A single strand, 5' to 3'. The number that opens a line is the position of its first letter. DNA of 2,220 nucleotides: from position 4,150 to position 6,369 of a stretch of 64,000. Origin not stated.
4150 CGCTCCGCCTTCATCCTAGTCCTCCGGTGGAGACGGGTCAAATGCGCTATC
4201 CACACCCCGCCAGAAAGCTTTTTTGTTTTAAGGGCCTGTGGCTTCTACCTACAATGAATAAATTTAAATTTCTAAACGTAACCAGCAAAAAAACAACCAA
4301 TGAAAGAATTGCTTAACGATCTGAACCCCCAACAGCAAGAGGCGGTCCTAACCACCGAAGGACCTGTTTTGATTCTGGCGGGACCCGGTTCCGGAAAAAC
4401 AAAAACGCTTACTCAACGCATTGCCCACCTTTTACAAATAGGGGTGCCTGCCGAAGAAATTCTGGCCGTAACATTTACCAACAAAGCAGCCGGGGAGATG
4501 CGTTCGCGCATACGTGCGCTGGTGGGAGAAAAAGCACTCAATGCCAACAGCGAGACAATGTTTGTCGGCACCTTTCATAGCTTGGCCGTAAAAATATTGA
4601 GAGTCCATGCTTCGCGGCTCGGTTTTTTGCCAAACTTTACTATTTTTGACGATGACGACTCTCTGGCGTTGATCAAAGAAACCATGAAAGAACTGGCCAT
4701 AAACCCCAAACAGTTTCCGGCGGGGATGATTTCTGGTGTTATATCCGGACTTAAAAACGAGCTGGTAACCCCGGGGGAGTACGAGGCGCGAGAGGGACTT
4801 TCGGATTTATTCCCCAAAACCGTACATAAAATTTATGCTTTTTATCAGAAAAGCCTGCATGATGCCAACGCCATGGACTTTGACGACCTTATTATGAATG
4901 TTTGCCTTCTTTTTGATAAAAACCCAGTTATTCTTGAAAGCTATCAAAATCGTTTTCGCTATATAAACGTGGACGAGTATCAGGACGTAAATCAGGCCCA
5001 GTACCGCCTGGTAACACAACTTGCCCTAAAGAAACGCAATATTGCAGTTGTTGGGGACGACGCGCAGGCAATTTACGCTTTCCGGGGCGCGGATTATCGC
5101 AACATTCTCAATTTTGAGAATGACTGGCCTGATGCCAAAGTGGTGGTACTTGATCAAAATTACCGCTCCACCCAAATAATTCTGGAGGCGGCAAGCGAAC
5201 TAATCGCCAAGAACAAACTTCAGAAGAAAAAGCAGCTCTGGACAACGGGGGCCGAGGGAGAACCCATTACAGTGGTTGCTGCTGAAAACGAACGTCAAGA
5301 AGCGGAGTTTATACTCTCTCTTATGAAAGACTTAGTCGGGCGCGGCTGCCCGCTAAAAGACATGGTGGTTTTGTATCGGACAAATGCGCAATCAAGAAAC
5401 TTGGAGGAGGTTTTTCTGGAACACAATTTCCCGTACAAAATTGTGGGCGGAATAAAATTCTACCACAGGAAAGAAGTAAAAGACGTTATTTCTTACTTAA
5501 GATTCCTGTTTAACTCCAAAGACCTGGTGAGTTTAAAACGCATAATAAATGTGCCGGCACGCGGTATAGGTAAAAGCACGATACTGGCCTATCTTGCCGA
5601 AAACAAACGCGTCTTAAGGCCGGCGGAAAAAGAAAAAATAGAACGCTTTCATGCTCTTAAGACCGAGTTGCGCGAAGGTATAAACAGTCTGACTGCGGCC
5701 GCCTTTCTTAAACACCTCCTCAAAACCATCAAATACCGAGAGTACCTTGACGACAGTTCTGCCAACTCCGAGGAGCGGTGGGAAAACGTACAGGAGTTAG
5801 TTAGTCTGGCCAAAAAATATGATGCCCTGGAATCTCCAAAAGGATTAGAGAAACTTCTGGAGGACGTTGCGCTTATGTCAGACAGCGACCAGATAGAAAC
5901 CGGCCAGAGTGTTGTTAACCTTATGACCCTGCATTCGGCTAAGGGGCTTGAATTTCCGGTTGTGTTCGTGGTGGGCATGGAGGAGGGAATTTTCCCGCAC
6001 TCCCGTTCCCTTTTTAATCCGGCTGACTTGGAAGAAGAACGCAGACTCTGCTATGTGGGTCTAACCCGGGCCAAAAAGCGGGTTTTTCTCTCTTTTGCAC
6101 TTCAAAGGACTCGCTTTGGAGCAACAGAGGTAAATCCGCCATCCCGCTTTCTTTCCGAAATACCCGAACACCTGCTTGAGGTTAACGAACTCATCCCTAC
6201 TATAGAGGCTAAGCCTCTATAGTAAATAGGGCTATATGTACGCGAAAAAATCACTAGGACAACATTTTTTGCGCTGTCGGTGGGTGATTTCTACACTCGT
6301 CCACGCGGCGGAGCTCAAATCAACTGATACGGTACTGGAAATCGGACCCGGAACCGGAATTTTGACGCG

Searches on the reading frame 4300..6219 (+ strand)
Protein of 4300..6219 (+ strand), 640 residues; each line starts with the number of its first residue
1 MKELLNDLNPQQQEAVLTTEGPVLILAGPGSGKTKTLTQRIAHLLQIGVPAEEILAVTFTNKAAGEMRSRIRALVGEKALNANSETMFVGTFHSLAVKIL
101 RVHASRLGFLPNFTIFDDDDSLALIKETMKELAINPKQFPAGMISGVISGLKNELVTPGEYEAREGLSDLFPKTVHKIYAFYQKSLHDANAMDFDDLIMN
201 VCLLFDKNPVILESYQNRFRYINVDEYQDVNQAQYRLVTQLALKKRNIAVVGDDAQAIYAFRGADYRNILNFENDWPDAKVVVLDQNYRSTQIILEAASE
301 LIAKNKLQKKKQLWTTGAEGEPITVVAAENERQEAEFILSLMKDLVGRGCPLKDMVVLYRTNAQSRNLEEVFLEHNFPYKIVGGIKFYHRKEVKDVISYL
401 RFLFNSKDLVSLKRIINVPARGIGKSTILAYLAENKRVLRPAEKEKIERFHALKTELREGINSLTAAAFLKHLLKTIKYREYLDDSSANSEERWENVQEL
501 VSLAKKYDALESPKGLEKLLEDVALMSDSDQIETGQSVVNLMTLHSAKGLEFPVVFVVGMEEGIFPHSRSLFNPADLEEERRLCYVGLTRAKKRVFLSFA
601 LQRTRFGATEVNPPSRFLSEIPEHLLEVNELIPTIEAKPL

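Call 24: search_protein_families(library=pfam, proteins=[window:4300-6219:+], max_evalue=0.00001)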
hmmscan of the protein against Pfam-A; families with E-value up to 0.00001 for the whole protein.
window:4300-6219:+ (640 aa): 7 families
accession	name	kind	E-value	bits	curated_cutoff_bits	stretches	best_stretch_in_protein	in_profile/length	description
PF00580.27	UvrD-helicase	-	3e-86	289.9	23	1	8-276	1-270/271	UvrD/REP helicase N-terminal domain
PF13361.12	UvrD_C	-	1.1e-80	272.1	25.6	1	282-600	1-348/350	UvrD-like helicase C-terminal domain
PF13245.12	AAA_19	-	1.3e-24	87.4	25.1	1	12-262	1-134/134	AAA domain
PF13538.12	UvrD_C_2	-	4.2e-10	39.8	27.4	1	541-597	4-51/52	UvrD-like helicase C-terminal domain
PF13604.12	AAA_30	-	8.8e-09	35.8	27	0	8-71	2-66/191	AAA domain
PF01443.25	Viral_helicase1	-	3.4e-08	34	21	0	533-595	178-224/228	Viral superfamily 1 RNA helicase core domain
PF13087.12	AAA_12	-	7e-07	29.4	27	0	278-313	14-49/195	AAA domain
